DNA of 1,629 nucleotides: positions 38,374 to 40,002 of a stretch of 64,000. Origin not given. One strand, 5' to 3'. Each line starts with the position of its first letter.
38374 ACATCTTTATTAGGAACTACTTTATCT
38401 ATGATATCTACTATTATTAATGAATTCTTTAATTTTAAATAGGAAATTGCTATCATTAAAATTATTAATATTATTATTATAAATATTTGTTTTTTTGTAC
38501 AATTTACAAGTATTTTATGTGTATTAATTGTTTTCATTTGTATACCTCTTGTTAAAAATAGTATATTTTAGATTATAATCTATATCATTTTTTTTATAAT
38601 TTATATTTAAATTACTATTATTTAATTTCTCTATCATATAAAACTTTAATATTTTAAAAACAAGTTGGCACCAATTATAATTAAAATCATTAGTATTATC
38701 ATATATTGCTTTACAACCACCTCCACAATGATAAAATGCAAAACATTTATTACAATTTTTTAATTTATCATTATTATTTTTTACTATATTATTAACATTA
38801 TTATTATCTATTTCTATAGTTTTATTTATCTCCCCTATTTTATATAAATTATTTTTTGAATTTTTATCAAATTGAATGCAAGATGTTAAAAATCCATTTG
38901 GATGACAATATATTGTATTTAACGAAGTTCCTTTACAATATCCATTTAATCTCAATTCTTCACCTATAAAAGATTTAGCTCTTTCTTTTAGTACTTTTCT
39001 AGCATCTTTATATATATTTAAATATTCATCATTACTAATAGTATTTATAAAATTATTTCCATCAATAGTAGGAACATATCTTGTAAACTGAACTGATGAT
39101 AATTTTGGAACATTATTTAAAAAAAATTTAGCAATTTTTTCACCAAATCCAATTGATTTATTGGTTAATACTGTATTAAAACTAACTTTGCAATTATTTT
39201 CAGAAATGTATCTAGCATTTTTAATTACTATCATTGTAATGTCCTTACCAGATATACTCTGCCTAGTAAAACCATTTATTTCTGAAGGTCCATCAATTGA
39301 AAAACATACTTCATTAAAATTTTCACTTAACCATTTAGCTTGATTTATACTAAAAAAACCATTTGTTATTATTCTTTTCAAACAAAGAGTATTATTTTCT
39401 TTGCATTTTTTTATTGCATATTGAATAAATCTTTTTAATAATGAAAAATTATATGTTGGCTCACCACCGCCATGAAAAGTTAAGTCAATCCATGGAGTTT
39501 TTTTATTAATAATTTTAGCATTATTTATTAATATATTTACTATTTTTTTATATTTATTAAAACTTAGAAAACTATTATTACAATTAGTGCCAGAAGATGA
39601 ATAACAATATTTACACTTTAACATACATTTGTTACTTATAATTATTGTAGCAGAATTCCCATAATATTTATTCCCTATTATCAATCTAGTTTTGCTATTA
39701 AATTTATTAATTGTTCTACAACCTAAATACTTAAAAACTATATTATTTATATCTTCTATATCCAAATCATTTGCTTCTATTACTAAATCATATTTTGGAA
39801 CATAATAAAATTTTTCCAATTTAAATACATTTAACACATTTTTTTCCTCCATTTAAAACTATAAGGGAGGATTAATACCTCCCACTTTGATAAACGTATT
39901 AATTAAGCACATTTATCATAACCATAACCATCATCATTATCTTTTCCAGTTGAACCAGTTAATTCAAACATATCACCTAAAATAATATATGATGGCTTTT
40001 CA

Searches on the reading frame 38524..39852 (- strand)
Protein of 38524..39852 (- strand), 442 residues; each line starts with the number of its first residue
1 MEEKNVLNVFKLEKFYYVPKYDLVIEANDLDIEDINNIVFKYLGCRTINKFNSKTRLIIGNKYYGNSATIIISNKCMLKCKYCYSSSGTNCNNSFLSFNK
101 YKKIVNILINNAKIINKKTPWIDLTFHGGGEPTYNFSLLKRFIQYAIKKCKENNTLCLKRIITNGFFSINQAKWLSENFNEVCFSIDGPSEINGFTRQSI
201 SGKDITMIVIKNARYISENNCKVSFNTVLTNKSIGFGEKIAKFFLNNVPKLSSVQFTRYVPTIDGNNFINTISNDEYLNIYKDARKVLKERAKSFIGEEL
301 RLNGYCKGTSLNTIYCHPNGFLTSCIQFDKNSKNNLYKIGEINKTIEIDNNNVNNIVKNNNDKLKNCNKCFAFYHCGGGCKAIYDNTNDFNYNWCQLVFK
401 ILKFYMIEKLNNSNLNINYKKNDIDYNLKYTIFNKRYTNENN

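Call 6: search_protein_families(library=pfam, proteins=[window:38524-39852:-], max_evalue=0.01)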
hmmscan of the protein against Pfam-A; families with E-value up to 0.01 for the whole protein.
window:38524-39852:- (442 aa): 2 families
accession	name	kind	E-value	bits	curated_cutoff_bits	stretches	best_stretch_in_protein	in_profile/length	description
PF04055.27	Radical_SAM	-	5e-11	43.5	29.5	1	70-229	1-150/166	Radical SAM superfamily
PF13353.11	Fer4_12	-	1.1e-05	26.2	22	1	74-168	13-99/137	4Fe-4S single cluster domain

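Call 7: search_protein_families(library=ncbifam, proteins=[window:38524-39852:-], max_evalue=0.01)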
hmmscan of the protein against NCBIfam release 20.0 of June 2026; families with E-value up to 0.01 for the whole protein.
window:38524-39852:- (442 aa): 26 families (the best 25 are shown)
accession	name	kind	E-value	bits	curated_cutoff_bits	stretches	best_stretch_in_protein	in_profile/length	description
NF047865.1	rSAM_PapB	equivalog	7.5e-23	81.3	340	1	67-388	4-324/330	PapB family radical SAM/SPASM ranthipeptide maturase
TIGR03974.1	rSAM_six_Cys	equivalog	4.3e-22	78.6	425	2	70-242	101-272/451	thioether cross-link-forming SCIFF peptide maturase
TIGR04064.1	rSAM_nif11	equivalog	6.1e-21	74.7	518.7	2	69-205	81-213/459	nif11-like peptide radical SAM maturase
NF038107.1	rSAM_NF038107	equivalog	2.5e-18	66.1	600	1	67-402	86-423/444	Cys-every-fifth radical SAM/SPASM peptide maturase CefB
TIGR03906.1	quino_hemo_SAM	equivalog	5.6e-18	64.8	453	2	69-216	97-241/467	quinohemoprotein amine dehydrogenase maturation protein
TIGR03978.1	rSAM_paired_1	equivalog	2.4e-14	53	370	1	66-236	82-249/466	His-Xaa-Ser system radical SAM maturase HxsB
TIGR04261.1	rSAM_GlyRichRpt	subfamily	6.6e-13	48.4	310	1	75-293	6-218/363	cyclophane-forming radical SAM/SPASM peptide maturase GrrM/OscB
TIGR03942.1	sulfatase_rSAM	equivalog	2.5e-12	46.5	349.45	1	72-391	7-336/363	anaerobic sulfatase maturase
NF038170.1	lachnocin_rSAM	equivalog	3.5e-12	45.9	550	1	66-422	76-436/440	lachnocin radical SAM maturase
NF010321.0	PRK13758.1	equivalog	7.7e-11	41.7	441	1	73-414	12-366/370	anaerobic sulfatase-maturase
NF041707.1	rSAM_YhhB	equivalog_domain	5e-10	38.8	445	1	70-218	6-154/369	cyclophane-forming radical SAM/SPASM peptide maturase YhhB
NF045574.1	sacti_mat_StsB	exception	2.9e-09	36.3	625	1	70-410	100-425/466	StsB family radical SAM/SPASM domain sactipeptide maturase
TIGR04280.1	geopep_mat_rSAM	hypoth_equivalog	2.5e-08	33.3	400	1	67-382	85-394/428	geopeptide radical SAM maturase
NF041718.1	rSAM_phane_AMC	equivalog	1.1e-07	31.2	425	1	75-246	15-177/362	cyclophane-forming radical SAM peptide maturase AmcB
TIGR04085.1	rSAM_more_4Fe4S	domain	3.9e-07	30.4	27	1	306-388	1-83/93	SPASM domain-containing protein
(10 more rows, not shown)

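Call 11: find_homologous_proteins(query=window:38524-39852:-, max_evalue=0.00001)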
Query window:38524-39852:- (442 aa): 32 proteins with E <= 0.00001 among 5829 candidates.
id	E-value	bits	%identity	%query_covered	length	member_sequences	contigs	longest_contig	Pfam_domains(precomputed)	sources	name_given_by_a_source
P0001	3.6e-286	967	100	99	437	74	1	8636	PF04055.28,PF13353.12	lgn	-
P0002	3.6e-93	331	46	81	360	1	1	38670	PF04055.28,PF13353.12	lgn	-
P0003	2.4e-64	236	37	90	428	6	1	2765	PF04055.28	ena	-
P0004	1.4e-58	217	34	82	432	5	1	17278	PF04055.28,PF13353.12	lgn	-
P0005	1.2e-57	214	33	82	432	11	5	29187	PF04055.28,PF13353.12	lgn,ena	-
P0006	5.8e-57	212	33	84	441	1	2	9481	PF04055.28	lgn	-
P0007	2.6e-24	104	27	70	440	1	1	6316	PF04055.28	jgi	-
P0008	4.4e-24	104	26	73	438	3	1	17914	PF04055.28,PF13353.12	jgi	jgi:radical SAM protein with 4Fe4S-binding SPASM domain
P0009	3.0e-23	101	23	71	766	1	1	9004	PF04055.28,PF13353.12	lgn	-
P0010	1.7e-21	95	26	78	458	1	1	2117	PF04055.28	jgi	-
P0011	2.1e-21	95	28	92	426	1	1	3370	PF04055.28,PF13353.12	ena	-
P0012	2.0e-19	88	25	78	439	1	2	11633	PF04055.28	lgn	-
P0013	8.7e-19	86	26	78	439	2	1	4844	PF04055.28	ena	-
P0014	1.3e-16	79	27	75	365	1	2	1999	PF04055.28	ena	-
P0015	4.2e-16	77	26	45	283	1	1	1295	PF04055.28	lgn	-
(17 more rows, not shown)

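Call 12: find_encoding_contigs(protein=P0002, flank=10000, max_places=3)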
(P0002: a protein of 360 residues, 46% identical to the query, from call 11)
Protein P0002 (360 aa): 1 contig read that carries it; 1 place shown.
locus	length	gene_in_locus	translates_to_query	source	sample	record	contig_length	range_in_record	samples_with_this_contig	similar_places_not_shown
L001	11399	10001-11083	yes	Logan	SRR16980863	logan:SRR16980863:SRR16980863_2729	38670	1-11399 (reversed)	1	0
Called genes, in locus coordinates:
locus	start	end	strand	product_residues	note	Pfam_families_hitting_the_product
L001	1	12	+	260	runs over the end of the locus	-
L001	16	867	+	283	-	-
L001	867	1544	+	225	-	-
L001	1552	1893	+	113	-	-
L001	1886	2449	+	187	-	-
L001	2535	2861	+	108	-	-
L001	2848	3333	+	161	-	-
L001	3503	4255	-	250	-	PF00589:Phage_integrase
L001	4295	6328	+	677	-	-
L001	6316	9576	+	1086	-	PF18760:ART-PolyVal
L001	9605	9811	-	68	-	-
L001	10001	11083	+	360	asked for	PF04055:Radical_SAM, PF13353:Fer4_12 (weak)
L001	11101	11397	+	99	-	?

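Call 13: find_encoding_contigs(protein=P0005, flank=10000, max_places=4)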
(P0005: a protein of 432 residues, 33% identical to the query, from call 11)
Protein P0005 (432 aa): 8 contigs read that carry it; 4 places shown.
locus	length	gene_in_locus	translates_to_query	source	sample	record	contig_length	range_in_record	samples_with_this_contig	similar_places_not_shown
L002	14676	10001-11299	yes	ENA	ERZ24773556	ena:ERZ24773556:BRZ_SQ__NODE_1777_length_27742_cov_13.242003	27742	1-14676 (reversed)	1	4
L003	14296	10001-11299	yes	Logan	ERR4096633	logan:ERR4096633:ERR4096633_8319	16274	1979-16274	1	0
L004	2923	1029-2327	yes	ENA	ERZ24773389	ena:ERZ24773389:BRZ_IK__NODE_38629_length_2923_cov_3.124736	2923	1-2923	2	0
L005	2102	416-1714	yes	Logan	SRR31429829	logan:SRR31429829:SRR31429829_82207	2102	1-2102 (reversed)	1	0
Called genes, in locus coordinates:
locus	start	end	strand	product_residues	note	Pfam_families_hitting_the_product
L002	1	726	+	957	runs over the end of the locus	-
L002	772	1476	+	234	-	-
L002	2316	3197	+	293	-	-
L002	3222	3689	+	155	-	-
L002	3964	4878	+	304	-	PF00165:HTH_AraC (faint), PF12833:HTH_18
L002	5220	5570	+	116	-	PF12844:HTH_19 (weak), PF13560:HTH_31, PF01381:HTH_3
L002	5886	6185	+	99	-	PF06908:YpsA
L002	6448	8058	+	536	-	PF00733:Asn_synthase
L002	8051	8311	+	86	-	-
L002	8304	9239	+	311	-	PF27840:ScmC (weak)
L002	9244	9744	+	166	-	PF13471:Transglut_core3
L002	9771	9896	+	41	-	-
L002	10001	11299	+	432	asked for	PF04055:Radical_SAM, PF13353:Fer4_12 (weak)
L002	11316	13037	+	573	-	PF00664:ABC_membrane, PF00005:ABC_tran, PF02463:SMC_N (weak), PF09818:ABC_ATPase (weak)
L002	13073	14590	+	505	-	PF14907:NTP_transf_5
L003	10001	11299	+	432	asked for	PF04055:Radical_SAM, PF13353:Fer4_12 (weak)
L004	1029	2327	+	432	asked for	PF04055:Radical_SAM, PF13353:Fer4_12 (weak)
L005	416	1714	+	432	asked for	PF04055:Radical_SAM, PF13353:Fer4_12 (weak)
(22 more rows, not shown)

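Call 14: find_encoding_contigs(protein=P0004, flank=10000, max_places=3)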
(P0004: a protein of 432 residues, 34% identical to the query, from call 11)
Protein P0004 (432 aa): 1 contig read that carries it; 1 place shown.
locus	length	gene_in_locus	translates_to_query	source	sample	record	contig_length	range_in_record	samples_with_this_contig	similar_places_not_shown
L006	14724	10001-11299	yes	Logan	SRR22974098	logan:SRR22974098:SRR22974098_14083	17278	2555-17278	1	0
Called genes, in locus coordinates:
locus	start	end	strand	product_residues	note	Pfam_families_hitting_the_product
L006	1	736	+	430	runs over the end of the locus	PF24517:CBM96 (weak)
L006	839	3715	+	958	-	PF02368:Big_2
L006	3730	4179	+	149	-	-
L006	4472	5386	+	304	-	PF00165:HTH_AraC (weak), PF12833:HTH_18, PF00165:HTH_AraC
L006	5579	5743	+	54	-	PF01381:HTH_3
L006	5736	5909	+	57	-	-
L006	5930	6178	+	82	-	-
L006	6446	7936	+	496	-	PF00733:Asn_synthase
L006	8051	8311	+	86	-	-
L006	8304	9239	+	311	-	PF27840:ScmC (weak)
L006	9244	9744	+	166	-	PF13471:Transglut_core3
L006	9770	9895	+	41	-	-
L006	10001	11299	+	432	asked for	PF04055:Radical_SAM, PF13353:Fer4_12 (weak)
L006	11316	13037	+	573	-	PF00664:ABC_membrane, PF00005:ABC_tran, PF02463:SMC_N (weak), PF09818:ABC_ATPase (weak)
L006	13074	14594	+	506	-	PF14907:NTP_transf_5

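Call 17: find_encoding_contigs(protein=P0006, flank=10000, max_places=3)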
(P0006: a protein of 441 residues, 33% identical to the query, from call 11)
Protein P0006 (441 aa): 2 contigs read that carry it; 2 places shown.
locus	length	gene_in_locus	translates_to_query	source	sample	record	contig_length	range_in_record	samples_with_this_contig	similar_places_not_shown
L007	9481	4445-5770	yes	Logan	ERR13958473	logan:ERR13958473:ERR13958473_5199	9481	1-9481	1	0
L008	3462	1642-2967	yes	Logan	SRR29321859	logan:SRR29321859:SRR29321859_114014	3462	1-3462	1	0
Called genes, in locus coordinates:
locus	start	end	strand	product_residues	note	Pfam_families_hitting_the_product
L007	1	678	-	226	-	?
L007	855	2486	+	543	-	PF00733:Asn_synthase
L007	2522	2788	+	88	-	PF05402:PqqD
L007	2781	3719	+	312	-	PF27840:ScmC (weak)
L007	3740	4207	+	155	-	PF13471:Transglut_core3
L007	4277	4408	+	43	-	-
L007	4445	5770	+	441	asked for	PF04055:Radical_SAM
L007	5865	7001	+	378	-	PF05050:Methyltransf_21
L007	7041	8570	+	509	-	PF14907:NTP_transf_5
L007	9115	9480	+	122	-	?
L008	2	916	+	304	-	?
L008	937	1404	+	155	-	PF13471:Transglut_core3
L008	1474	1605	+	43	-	-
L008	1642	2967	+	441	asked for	PF04055:Radical_SAM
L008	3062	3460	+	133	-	?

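Call 18: find_encoding_contigs(protein=P0003, flank=10000, max_places=3)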
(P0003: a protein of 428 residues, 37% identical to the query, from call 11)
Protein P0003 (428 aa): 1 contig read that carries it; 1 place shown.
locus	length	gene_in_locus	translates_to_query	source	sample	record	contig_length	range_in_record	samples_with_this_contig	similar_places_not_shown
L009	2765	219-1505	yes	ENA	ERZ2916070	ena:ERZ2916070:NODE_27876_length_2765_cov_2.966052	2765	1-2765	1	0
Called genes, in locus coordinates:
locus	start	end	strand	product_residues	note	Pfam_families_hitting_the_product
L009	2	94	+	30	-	?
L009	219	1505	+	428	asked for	PF04055:Radical_SAM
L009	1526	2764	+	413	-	?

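Call 19: find_encoding_contigs(protein=P0001, flank=10000, max_places=4)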
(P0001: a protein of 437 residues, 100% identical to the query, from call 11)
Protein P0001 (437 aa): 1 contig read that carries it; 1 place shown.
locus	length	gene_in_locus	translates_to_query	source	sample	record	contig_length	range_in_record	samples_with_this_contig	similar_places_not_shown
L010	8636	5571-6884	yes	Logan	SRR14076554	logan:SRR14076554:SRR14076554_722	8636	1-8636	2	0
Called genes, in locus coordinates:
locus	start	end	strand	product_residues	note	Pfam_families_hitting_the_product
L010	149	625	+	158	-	-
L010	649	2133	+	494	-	PF14907:NTP_transf_5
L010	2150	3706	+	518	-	PF00733:Asn_synthase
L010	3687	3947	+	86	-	PF05402:PqqD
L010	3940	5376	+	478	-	PF13471:Transglut_core3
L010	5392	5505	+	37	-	-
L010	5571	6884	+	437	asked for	PF04055:Radical_SAM, PF13353:Fer4_12 (weak)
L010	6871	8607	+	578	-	PF00664:ABC_membrane, PF02463:SMC_N (weak), PF00005:ABC_tran, PF09818:ABC_ATPase (weak)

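Call 32: find_related_loci(query=A2, collection=genome_contigs, flank=10000)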
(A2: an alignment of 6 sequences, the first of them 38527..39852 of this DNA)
Query A2 (442 aa) in genome_contigs; peptide patterns used: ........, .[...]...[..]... (x = any residue, [..] = any of these).
600 stretches matched a pattern (row limit reached: there are more); 216 encode a relative of the query (tblastn E <= 1e-3); the best 80 are kept; 80 distinct loci.
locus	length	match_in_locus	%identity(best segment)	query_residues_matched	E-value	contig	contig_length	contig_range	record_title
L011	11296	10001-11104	30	10-380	2e-33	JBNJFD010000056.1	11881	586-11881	MAG: Bacillota bacterium isolate Y22_7dBSd1.bin.80 NODE_2902_length_11881_cov_22.476914, whole genome shotgun sequence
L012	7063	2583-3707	23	23-388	7e-29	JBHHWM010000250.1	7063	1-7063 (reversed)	MAG: Rhodothermales bacterium isolate S.2_sp2_bin.19 NODE_1651_length_7063_cov_13.018122, whole genome shotgun sequence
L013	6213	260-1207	22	66-381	5e-29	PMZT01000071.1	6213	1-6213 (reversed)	MAG: Planctomycetia bacterium isolate fen_1346 73.20110800_E3D.93_contig_47687, whole genome shotgun sequence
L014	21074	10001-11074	24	59-414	1e-28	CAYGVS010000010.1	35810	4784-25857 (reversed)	MAG TPA_asm: uncultured archaeon isolate ERP119294_co1_457 genome assembly, contig: NODE_1270_length_35810_cov_7.212054,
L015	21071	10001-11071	26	61-406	9e-29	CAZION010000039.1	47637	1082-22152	MAG TPA_asm: uncultured Victivallis sp. isolate SRP272421_co1_540 genome assembly, contig: NODE_1270_length_47637_cov_11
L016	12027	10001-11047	26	68-413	6e-28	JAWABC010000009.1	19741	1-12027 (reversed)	MAG: Candidatus Nanoarchaeia archaeon isolate JZ-4_201709_bins_71 JZ-4_201709_bins_71_scaffold_9, whole genome shotgun s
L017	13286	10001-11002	25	73-397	8e-28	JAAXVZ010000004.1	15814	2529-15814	MAG: Nanoarchaeota archaeon isolate W9_Combined_metabat1_108 W9_Combined_metabat1_108_NODE_1987, whole genome shotgun se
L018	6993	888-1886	23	63-390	8e-28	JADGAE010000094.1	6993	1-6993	MAG: Nitrospirae bacterium isolate nMYbin3 nMY_bin3_NODE_1017_length_6993_cov_12.591381, whole genome shotgun sequence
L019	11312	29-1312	22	7-420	1e-27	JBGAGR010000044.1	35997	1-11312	MAG: Aggregatilineales bacterium isolate MAG_MBR_H125.63 MBRH125-63_opera_contig_2894, whole genome shotgun sequence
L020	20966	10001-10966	24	66-382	1e-27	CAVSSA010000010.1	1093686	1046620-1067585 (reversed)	MAG: uncultured Acidobacteriota bacterium isolate MFD05580.bin.1.50 genome assembly, contig: contig_3503, whole genome s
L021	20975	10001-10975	23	63-382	2e-26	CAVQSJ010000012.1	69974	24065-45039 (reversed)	MAG: uncultured Gammaproteobacteria bacterium isolate MFD00032.bin.3.452 genome assembly, contig: contig_26374, whole ge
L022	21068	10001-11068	22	30-380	3e-26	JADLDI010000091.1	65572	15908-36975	MAG: Bryobacterales bacterium isolate SJ270 c_000000979713, whole genome shotgun sequence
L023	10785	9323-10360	19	68-414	2e-25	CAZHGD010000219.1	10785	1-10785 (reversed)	MAG TPA_asm: uncultured Fimbriimonadaceae bacterium isolate SRP216815_co1_259 genome assembly, contig: NODE_8216_length_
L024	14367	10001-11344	20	8-423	3e-25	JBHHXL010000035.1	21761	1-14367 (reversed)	MAG: Anaerolineae bacterium isolate D_1_bin.6 NODE_656_length_21761_cov_24.116926, whole genome shotgun sequence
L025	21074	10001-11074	19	69-420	5e-25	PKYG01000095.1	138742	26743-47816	MAG: Actinomycetota bacterium isolate palsa_647 73.20120500_P19.4_contig_11, whole genome shotgun sequence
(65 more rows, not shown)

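Call 37: search_solved_structures(query=window:38527-39852:-, max_evalue=0.001)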
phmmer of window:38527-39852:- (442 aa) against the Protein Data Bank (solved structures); distinct sequences matched with E-value up to 0.001: 3.
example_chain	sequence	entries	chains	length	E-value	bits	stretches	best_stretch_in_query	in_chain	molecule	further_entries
5wgg_A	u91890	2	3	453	1.9e-22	83.2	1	69-224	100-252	Radical SAM domain protein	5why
4k36_A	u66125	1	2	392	4.4e-09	39.2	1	73-247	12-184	Anaerobic sulfatase-maturating enzyme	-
4k37_A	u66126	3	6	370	1e-08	37.9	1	73-247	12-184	Anaerobic sulfatase-maturating enzyme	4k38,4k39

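Call 41: find_homologous_proteins(query=A3, max_evalue=10)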
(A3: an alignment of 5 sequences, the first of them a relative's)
Query A3 (5 sequences) (43 aa, profile of the alignment): 19 proteins with E <= 10 among 78 candidates.
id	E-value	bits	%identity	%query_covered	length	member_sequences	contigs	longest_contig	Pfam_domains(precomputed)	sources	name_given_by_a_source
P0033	6.1e-23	98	64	84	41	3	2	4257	-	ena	-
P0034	3.5e-22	96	60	100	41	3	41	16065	-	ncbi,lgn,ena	-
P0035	4.0e-22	95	74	79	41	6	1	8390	-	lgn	-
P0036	1.1e-21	94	60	100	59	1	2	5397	-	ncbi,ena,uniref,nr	ncbi:hypothetical protein [uncultured Eubacterium sp.]|uniref:hypothetical protein n=1 Tax=unculture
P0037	1.1e-20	91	67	84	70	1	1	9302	-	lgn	-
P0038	1.9e-19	87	61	84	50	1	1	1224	-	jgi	jgi:hypothetical protein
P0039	3.2e-19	86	61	84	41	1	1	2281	-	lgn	-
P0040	4.6e-19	85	88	100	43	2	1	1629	-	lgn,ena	-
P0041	6.5e-18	82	64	98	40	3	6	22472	-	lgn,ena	-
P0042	6.6e-18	82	62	91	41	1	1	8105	-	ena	-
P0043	1.8e-17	80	51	86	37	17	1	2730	-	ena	-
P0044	1.9e-17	80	55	88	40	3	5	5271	-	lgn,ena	-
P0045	4.4e-17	79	59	95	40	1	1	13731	-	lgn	-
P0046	7.6e-17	78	67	84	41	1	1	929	-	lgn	-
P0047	5.2e-15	73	61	84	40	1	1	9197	-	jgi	jgi:hypothetical protein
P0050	1.5e-7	49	52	77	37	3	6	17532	-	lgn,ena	-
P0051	1.3e-5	42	46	81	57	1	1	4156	-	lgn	-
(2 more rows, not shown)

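Call 43: find_encoding_contigs(protein=P0050, flank=10000, max_places=4)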
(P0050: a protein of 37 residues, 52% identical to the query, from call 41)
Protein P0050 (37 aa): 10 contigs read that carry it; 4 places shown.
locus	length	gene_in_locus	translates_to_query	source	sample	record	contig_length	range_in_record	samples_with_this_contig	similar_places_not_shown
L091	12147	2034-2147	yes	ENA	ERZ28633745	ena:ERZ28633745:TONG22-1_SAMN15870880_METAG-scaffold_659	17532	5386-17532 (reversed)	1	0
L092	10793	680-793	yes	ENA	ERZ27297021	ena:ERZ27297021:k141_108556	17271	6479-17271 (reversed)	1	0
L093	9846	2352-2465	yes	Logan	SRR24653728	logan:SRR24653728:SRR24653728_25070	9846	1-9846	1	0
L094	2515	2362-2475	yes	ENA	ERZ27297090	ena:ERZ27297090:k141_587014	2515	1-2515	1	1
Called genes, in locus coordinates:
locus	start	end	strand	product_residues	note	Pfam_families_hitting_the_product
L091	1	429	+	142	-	?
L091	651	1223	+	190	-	-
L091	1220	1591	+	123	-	-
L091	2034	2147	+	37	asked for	-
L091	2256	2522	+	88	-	PF05402:PqqD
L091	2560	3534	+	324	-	-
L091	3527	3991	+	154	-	PF13471:Transglut_core3 (weak)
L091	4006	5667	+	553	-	PF00733:Asn_synthase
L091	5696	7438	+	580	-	PF00664:ABC_membrane, PF00005:ABC_tran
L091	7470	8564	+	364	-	PF14907:NTP_transf_5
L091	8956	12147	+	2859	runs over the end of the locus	?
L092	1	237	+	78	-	?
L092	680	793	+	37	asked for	-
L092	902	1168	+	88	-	PF05402:PqqD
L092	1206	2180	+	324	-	-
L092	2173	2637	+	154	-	PF13471:Transglut_core3 (weak)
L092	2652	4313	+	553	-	PF00733:Asn_synthase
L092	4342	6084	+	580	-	PF00664:ABC_membrane, PF00005:ABC_tran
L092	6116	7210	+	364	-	PF14907:NTP_transf_5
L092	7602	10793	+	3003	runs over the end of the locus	-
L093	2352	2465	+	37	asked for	-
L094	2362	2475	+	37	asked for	-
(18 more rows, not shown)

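Call 44: find_encoding_contigs(protein=P0051, flank=10000, max_places=2)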
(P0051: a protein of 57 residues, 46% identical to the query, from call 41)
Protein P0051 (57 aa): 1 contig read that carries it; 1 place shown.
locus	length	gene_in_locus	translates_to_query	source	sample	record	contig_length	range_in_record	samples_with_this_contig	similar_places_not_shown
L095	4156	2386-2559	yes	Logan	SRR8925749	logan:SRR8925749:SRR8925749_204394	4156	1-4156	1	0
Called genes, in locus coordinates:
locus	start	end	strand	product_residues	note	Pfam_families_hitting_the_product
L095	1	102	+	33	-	?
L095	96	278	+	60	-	-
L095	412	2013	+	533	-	PF00239:Resolvase, PF07508:Recombinase, PF13408:Zn_ribbon_recom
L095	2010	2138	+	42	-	-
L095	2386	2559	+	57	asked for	-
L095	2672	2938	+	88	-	PF05402:PqqD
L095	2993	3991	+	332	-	PF27840:ScmC (weak)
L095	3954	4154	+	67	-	?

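Call 46: find_encoding_contigs(protein=P0041, flank=10000, max_places=2)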
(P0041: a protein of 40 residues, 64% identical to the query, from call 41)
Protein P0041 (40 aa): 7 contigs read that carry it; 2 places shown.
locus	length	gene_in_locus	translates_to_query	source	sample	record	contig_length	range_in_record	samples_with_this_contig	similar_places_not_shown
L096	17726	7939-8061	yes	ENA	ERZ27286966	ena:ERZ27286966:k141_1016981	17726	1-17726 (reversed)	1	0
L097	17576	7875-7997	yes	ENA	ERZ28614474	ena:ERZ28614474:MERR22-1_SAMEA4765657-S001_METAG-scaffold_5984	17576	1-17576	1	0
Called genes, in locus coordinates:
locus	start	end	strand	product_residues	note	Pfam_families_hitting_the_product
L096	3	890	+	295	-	?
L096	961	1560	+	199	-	PF00665:rve, PF13333:rve_2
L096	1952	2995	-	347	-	PF14907:NTP_transf_5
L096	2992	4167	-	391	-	PF00550:PP-binding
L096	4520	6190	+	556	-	PF00733:Asn_synthase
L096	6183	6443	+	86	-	PF05402:PqqD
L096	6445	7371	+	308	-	PF27840:ScmC (weak)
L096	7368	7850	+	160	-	PF13471:Transglut_core3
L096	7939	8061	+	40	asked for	-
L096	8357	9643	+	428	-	PF13353:Fer4_12 (faint), PF04055:Radical_SAM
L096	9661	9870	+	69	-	-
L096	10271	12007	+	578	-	PF00664:ABC_membrane, PF00005:ABC_tran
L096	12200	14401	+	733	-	-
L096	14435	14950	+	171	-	PF00872:Transposase_mut, PF10551:MULE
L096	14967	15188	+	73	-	PF00872:Transposase_mut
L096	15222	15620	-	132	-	-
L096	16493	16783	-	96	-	PF20648:DUF6809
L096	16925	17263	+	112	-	-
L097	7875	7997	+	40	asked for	-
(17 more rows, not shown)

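Call 47: find_encoding_contigs(protein=P0045, flank=10000, max_places=2)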
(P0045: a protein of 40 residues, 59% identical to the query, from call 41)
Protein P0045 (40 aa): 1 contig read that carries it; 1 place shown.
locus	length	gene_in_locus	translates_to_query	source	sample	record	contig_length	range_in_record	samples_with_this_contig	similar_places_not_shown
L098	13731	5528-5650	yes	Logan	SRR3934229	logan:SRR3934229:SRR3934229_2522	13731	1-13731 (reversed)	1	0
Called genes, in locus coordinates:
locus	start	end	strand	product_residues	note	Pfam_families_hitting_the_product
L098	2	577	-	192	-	?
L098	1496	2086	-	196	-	-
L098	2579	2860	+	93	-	PF00550:PP-binding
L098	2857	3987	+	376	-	PF14907:NTP_transf_5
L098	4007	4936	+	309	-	PF27840:ScmC (faint)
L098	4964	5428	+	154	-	PF13471:Transglut_core3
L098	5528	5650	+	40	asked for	-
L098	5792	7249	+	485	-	PF04055:Radical_SAM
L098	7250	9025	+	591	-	PF00664:ABC_membrane, PF00005:ABC_tran, PF02463:SMC_N (weak)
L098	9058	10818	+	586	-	PF13537:GATase_7 (faint), PF00733:Asn_synthase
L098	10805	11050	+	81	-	PF05402:PqqD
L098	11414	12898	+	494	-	PF00501:AMP-binding, PF13193:AMP-binding_C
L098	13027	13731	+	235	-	?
